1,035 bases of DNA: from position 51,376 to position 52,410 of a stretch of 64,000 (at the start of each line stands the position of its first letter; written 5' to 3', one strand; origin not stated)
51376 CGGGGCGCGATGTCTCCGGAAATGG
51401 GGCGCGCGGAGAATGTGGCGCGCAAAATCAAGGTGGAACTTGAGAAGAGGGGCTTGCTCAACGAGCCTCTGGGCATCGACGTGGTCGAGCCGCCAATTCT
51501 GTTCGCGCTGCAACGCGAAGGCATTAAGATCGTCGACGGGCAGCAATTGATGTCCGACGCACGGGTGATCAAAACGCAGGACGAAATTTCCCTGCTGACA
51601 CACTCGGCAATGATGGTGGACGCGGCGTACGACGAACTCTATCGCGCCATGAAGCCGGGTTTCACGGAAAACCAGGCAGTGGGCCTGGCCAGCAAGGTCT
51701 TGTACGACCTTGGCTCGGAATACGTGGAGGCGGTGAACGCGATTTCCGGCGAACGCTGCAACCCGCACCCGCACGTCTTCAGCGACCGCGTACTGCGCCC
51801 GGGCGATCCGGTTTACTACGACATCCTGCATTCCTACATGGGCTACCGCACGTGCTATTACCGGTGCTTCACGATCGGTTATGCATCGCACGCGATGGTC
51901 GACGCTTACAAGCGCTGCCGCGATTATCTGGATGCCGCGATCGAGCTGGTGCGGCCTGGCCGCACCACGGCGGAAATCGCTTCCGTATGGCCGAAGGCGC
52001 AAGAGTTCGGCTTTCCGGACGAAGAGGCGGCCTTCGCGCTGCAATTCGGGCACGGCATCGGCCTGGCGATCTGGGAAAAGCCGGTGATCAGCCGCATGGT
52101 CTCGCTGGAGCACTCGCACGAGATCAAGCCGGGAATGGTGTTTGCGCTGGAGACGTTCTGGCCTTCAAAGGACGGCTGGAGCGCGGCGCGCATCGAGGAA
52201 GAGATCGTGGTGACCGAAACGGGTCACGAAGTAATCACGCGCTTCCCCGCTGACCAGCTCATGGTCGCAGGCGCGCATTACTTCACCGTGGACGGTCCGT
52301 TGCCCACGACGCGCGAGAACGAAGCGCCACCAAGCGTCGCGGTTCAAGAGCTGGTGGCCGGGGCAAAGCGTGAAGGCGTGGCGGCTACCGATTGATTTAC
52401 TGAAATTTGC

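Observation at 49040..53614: M24-fold enzyme with an Asp-to-Cys metal-site change sits inside a 2-oxoacid dehydrogenase operon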

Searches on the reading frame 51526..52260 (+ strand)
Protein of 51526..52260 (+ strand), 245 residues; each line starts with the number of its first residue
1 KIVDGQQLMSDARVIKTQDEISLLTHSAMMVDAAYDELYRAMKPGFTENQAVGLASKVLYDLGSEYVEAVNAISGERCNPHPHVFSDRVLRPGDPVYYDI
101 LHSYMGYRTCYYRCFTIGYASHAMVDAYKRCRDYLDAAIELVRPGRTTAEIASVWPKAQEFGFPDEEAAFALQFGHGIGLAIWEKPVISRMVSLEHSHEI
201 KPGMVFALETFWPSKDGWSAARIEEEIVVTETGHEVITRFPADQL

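Call 79: search_solved_structures(query=window:51526-52260:+, max_evalue=1e-8, show_alignments=5)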
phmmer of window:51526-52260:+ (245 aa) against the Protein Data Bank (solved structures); distinct sequences matched with E-value up to 1e-8: 21.
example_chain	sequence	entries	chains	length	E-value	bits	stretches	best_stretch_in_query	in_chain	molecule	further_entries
4ege_A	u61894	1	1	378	6.5e-18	68.5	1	8-241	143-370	Dipeptidase PepE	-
3q6d_A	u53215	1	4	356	6e-17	65.4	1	7-243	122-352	Proline dipeptidase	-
5cdl_A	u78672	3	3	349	6.1e-17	65.3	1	10-239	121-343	Proline dipeptidase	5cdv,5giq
5giu_A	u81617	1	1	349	6.1e-17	65.3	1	10-239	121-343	Proline dipeptidase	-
1pv9_A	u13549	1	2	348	2.4e-16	63.4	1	8-240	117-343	Xaa-Pro dipeptidase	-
1wn1_A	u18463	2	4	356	2.3e-14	56.9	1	7-234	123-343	dipeptidase | 356aa long hypothetical dipeptidase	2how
2zsg_A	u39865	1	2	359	2.9e-14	56.6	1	10-242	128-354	Aminopeptidase P, putative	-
1wy2_A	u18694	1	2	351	2.6e-13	53.5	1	8-239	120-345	Xaa-Pro dipeptidase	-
4rgz_A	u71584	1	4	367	6.3e-13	52.2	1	8-231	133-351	Xaa-Pro aminopeptidase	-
4fkc_A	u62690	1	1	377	6.8e-13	52.1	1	8-231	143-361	Xaa-Pro aminopeptidase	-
6twk_A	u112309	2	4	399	1.9e-10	44.1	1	3-242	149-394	Ectoine hydrolase DoeA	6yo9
6twj_A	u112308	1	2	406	2e-10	44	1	3-242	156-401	Ectoine hydrolase DoeA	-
4b28_A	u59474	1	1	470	2.1e-10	43.9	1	2-243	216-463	METALLOPEPTIDASE, FAMILY M24, PUTATIVE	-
4s00_A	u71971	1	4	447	1.3e-09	41.4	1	2-243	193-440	Peptidase M24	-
5cnx_A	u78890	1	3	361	2.1e-09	40.7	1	13-242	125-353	Aminopeptidase YpdF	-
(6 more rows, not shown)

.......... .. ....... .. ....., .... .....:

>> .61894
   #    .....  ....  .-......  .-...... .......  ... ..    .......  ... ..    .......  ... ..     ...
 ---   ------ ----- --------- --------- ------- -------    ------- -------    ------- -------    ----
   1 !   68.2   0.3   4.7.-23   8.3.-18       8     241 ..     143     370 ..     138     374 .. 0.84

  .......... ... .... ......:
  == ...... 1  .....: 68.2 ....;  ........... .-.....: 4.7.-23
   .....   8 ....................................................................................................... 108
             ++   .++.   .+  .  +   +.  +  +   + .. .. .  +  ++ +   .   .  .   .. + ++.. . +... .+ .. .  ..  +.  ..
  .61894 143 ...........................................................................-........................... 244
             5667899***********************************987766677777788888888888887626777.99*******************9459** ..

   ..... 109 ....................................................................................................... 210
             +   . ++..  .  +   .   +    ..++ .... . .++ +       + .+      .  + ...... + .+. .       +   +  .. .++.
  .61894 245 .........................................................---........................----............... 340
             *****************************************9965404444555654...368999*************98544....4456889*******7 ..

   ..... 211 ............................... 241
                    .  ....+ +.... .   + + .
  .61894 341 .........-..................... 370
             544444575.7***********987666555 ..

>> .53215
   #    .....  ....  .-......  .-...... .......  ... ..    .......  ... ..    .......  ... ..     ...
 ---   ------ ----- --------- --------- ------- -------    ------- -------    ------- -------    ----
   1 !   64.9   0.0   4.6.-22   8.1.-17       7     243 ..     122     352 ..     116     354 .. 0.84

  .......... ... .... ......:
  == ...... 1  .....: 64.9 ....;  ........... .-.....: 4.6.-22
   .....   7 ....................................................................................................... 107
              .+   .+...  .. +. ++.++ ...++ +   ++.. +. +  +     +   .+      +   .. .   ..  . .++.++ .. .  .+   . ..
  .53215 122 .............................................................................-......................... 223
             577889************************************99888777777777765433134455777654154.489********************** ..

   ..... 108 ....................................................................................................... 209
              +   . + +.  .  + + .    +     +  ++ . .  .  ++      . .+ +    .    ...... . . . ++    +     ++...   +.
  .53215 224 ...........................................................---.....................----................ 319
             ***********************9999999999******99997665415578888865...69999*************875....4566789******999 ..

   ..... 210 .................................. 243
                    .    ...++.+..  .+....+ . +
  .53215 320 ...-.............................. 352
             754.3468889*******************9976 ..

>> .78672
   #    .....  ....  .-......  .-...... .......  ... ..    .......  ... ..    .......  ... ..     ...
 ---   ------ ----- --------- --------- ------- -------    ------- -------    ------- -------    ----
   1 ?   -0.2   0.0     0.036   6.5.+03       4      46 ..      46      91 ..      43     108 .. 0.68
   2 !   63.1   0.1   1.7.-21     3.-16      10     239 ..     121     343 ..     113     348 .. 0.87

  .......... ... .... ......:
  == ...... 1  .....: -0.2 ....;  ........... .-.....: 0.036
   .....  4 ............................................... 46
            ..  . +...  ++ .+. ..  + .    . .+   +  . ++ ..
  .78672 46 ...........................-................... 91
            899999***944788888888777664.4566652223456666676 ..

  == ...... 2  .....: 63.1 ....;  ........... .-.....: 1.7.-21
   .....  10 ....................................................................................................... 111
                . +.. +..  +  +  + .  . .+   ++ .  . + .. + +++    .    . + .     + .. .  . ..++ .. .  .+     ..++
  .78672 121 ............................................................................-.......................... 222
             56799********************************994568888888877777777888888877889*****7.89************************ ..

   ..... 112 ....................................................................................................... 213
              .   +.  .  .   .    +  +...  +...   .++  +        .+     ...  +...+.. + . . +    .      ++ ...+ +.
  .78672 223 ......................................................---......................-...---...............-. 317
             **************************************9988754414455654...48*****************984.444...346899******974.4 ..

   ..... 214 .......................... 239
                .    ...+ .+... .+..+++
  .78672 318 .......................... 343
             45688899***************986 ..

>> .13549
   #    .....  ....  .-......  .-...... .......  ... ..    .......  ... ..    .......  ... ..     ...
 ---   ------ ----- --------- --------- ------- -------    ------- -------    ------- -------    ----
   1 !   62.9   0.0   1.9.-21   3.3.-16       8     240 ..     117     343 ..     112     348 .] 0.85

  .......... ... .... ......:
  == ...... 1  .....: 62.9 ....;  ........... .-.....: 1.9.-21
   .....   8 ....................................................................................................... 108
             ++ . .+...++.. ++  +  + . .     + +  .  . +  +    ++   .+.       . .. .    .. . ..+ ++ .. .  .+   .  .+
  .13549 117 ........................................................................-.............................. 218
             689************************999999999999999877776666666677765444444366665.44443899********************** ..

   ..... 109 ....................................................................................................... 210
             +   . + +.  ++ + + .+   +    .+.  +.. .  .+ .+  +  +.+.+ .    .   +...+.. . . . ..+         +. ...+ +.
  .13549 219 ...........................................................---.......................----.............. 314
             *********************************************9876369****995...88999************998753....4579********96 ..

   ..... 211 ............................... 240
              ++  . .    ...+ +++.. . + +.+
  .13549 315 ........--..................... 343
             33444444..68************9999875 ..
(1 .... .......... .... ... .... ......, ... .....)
